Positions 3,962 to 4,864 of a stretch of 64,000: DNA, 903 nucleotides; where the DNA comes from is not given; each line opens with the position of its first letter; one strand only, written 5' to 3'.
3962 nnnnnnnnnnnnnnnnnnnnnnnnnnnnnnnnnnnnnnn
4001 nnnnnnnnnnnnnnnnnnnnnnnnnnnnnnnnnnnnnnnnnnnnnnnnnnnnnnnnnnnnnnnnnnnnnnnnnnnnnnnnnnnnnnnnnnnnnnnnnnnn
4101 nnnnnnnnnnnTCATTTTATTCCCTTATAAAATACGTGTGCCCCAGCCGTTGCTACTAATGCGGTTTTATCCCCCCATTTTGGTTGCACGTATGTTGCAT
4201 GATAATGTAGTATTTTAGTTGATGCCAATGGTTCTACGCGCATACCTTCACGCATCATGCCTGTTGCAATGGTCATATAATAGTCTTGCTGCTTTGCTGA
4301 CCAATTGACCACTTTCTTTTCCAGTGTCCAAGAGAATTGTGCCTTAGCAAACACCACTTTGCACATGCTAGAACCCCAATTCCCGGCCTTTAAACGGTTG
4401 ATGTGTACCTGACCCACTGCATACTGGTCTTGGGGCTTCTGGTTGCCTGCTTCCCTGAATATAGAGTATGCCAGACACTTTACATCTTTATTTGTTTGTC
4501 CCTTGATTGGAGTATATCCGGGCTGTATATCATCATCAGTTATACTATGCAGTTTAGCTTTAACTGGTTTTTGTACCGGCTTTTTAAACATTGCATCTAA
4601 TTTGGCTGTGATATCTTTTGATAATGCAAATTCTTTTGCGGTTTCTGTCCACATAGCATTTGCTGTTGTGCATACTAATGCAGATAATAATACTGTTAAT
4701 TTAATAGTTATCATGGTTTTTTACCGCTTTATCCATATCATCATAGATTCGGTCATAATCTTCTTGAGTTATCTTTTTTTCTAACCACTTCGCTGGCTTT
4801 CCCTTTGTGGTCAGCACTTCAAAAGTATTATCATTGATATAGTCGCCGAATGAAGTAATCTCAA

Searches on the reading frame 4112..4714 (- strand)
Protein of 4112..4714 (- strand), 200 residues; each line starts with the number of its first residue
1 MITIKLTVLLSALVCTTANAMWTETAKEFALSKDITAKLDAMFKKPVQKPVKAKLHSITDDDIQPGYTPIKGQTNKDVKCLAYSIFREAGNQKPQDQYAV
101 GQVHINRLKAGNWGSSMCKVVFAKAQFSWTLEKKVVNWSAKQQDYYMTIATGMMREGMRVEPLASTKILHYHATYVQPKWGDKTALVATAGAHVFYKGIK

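Call 68: search_protein_families(library=pfam, proteins=[window:4112-4714:-], max_evalue=0.001)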
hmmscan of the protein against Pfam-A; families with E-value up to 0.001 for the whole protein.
window:4112-4714:- (200 aa): 1 family
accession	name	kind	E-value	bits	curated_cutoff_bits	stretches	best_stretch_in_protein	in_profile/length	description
PF07486.17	Hydrolase_2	-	7.5e-17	62.3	27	1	93-196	3-100/100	Cell Wall Hydrolase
